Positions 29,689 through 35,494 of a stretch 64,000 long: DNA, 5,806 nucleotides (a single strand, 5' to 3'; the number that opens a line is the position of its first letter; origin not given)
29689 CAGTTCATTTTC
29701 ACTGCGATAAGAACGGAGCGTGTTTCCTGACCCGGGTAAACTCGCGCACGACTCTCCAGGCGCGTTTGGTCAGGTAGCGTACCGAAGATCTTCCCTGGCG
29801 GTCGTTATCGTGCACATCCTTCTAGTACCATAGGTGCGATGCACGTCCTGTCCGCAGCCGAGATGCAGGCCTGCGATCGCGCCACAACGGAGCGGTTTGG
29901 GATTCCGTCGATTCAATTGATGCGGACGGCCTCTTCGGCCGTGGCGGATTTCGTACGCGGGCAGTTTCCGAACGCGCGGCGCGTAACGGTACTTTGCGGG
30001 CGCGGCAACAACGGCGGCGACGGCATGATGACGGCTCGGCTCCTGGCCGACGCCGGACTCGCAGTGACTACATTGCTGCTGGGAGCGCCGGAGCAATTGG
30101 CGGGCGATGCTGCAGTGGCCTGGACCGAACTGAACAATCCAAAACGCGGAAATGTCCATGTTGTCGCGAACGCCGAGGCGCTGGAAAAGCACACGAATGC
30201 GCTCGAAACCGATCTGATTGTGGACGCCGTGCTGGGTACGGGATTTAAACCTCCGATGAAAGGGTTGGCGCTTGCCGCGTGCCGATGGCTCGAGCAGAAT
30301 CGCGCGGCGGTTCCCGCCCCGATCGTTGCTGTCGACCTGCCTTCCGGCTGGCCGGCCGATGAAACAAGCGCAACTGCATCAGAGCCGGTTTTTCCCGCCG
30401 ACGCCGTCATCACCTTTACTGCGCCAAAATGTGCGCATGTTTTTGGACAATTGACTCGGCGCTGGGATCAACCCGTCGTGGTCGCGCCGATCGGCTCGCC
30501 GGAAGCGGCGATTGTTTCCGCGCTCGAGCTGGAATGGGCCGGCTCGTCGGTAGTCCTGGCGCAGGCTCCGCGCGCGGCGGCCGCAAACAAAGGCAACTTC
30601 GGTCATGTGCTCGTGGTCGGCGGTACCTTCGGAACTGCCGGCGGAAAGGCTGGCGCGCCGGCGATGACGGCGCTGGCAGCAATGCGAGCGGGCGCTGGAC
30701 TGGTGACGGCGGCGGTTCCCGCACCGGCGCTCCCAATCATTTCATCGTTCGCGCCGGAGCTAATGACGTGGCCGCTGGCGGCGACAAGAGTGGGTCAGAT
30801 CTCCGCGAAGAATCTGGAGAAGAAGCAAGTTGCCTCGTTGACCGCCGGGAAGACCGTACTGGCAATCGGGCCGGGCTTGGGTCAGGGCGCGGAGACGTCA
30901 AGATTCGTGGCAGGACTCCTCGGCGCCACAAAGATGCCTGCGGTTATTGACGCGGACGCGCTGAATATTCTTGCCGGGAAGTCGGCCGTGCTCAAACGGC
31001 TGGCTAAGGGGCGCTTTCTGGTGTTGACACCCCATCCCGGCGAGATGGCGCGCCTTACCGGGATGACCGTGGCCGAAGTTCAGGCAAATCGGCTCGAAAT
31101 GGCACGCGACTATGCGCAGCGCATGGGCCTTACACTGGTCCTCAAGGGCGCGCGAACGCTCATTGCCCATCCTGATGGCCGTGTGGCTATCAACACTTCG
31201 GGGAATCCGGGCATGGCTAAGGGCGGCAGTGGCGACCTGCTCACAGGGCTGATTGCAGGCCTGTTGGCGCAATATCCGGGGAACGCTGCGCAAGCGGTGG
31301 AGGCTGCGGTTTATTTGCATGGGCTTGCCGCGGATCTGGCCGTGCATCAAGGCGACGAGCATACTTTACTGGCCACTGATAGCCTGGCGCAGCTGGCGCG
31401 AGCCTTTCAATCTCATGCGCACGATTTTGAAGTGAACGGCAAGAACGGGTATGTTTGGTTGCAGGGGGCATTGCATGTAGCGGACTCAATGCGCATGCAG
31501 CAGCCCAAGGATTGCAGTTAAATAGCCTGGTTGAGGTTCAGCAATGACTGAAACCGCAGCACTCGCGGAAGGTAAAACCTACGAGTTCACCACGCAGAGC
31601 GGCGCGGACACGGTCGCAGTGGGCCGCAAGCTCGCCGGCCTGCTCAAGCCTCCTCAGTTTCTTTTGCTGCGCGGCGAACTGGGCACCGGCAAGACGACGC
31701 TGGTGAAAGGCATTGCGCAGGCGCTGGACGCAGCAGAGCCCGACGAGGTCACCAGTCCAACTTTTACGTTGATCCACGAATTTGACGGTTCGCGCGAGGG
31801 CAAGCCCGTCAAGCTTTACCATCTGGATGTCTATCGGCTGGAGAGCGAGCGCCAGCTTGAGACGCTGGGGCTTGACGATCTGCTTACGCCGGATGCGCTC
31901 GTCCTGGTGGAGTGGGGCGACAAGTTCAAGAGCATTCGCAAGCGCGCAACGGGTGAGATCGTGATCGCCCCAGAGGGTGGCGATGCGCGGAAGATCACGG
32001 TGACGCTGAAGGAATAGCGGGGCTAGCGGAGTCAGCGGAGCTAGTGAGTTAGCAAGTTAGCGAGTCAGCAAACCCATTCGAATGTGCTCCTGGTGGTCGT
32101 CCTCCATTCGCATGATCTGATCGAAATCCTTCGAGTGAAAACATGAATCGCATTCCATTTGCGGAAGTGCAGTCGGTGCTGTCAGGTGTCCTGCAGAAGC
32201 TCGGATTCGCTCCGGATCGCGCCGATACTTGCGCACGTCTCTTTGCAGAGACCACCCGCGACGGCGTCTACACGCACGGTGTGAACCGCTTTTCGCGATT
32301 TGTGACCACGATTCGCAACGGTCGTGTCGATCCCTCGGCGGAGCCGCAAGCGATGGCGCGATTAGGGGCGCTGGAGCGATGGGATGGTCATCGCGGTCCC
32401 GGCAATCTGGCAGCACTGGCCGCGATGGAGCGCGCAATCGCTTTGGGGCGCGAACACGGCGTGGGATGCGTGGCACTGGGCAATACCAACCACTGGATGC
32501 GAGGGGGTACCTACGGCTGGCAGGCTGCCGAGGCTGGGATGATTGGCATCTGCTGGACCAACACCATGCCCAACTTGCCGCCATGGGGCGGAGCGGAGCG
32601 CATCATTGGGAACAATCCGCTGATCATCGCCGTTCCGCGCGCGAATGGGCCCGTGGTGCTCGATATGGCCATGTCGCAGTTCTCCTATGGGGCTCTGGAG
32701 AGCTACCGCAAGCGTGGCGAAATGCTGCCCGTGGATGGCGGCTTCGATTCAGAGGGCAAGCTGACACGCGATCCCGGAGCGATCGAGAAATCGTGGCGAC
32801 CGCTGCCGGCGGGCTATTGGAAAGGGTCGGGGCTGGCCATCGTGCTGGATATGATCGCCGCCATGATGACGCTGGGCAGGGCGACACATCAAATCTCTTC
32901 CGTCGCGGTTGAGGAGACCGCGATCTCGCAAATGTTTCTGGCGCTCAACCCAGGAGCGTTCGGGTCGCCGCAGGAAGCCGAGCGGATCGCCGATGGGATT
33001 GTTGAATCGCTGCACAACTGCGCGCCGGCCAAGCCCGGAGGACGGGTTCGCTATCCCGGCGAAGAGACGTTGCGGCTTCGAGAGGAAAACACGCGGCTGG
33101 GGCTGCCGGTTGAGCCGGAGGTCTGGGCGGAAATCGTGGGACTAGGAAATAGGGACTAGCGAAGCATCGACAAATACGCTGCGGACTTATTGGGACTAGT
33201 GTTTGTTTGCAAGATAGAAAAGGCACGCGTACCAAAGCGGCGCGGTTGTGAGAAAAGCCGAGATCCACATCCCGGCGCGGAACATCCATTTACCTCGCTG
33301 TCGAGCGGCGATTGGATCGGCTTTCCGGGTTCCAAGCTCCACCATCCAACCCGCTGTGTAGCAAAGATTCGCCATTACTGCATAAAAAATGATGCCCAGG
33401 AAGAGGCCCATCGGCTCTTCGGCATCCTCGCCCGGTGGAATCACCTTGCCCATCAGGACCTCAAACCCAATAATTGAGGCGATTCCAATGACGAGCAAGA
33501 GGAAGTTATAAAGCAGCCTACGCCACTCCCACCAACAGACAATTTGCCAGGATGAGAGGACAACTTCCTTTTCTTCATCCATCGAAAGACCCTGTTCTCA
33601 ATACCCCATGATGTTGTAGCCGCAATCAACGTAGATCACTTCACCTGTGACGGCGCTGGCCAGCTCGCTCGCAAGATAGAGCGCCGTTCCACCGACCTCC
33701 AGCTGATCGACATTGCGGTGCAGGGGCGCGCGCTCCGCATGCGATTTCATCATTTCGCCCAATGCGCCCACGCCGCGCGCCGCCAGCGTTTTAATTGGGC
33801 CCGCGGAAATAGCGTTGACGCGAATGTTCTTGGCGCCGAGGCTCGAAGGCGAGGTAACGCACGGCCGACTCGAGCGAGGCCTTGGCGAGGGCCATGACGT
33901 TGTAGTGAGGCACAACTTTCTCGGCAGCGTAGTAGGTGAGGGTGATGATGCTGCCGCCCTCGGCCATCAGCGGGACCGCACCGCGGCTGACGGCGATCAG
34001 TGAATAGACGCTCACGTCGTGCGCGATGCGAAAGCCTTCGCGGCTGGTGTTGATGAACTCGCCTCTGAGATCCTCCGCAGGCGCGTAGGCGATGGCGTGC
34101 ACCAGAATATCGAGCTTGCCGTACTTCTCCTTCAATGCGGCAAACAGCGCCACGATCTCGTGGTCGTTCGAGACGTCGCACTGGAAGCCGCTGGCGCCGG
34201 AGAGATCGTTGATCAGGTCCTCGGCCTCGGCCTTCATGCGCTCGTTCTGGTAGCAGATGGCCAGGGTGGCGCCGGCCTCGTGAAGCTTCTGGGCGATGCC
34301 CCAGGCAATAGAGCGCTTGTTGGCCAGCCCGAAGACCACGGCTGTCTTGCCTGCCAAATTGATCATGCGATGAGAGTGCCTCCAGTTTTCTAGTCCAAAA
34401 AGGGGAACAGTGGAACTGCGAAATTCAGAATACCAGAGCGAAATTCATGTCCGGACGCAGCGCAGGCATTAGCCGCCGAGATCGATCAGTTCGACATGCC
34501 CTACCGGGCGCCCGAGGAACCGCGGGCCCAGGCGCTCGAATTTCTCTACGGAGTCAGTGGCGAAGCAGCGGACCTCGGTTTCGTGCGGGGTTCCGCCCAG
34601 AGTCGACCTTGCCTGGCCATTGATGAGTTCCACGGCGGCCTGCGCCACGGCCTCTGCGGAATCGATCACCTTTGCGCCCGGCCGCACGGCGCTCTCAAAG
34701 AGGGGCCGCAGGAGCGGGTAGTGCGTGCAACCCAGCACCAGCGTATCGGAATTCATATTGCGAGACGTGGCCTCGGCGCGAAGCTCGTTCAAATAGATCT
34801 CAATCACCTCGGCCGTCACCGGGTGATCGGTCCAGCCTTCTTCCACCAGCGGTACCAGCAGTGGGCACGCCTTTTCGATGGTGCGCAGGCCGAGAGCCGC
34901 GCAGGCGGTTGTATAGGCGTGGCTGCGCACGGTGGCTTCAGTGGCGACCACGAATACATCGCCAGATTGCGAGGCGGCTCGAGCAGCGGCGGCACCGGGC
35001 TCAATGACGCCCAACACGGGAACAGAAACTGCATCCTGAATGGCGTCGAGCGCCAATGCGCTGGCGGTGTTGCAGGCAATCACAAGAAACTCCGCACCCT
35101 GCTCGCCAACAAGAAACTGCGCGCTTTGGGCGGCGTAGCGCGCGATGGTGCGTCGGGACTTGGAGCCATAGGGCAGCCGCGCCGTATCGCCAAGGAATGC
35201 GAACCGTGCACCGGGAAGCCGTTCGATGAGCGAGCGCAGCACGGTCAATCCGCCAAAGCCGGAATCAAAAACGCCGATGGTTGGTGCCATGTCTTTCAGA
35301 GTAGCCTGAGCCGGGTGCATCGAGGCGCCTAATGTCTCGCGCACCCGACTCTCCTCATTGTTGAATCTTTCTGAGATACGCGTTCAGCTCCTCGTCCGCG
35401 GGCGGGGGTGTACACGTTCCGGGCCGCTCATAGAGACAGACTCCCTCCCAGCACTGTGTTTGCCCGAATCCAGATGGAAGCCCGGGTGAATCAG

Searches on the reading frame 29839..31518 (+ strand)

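Call 57: search_protein_families(library=pfam, proteins=[window:29839-31518:+], max_evalue=0.0001)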
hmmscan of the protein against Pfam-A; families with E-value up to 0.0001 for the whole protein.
window:29839-31518:+ (560 aa): 2 families
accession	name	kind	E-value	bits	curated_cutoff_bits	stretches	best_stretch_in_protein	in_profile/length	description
PF01256.23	Carb_kinase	-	2.2e-50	171.8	27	1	269-511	9-232/242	NAD(P)H-hydrate dehydratase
PF03853.21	YjeF_N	-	8.9e-38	130.3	24.9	1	26-197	3-167/169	YjeF-related protein N-terminus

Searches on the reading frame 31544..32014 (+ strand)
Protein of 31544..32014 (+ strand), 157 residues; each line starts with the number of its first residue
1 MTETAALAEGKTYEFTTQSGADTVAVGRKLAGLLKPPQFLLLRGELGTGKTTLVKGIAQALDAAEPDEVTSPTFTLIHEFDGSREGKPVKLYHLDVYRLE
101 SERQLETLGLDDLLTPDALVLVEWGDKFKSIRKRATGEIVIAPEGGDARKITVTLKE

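Call 47: search_protein_families(library=pfam, proteins=[window:31544-32014:+], max_evalue=0.001)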
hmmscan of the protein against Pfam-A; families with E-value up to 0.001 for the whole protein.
window:31544-32014:+ (157 aa): 1 family
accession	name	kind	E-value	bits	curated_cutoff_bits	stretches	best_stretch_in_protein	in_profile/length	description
PF02367.23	TsaE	-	2.3e-34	118.5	26.6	1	18-150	2-127/128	Threonylcarbamoyl adenosine biosynthesis protein TsaE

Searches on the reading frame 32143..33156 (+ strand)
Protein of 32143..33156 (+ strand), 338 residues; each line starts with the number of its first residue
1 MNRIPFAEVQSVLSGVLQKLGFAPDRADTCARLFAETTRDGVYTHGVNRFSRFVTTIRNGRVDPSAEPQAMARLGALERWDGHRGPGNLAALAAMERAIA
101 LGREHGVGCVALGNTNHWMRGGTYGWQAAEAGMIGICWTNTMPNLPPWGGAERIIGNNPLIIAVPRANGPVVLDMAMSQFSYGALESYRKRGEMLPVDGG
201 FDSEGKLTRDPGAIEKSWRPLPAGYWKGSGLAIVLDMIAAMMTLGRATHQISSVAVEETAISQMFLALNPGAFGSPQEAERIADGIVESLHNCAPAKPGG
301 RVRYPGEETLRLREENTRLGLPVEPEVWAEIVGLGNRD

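Call 57: search_protein_families(library=pfam, proteins=[window:32143-33156:+], max_evalue=0.0001)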
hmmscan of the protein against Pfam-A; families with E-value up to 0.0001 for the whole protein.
window:32143-33156:+ (338 aa): 1 family
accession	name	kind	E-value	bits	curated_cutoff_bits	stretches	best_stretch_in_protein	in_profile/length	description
PF02615.19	Ldh_2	-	3.2e-110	368.8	38.8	1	5-331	2-332/333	Malate/L-lactate dehydrogenase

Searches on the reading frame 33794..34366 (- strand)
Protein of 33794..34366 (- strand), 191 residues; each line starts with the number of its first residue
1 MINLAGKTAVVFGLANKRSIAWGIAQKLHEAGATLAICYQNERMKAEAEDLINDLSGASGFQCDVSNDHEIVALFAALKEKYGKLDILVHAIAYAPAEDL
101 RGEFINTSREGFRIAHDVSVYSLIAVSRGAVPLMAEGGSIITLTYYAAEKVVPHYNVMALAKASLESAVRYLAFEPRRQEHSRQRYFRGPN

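Call 46: search_protein_families(library=pfam, proteins=[window:33794-34366:-], max_evalue=0.001)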
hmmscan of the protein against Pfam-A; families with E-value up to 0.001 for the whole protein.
window:33794-34366:- (191 aa): 2 families
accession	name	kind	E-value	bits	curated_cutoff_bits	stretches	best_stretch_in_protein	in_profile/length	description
PF13561.12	adh_short_C2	-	7.8e-57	193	27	1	13-176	1-161/236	Enoyl-(Acyl carrier protein) reductase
PF00106.31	adh_short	-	1.1e-17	64.6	26.6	1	8-177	2-168/195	short chain dehydrogenase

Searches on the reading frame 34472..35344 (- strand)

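Call 47: search_protein_families(library=pfam, proteins=[window:34472-35344:-], max_evalue=0.001)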
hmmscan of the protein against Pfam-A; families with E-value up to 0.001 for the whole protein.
window:34472-35344:- (291 aa): 1 family
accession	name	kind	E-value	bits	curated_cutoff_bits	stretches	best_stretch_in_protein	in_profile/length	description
PF01177.27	Asp_Glu_race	-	2.4e-23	83.4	31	1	49-237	31-211/211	Asp/Glu/Hydantoin racemase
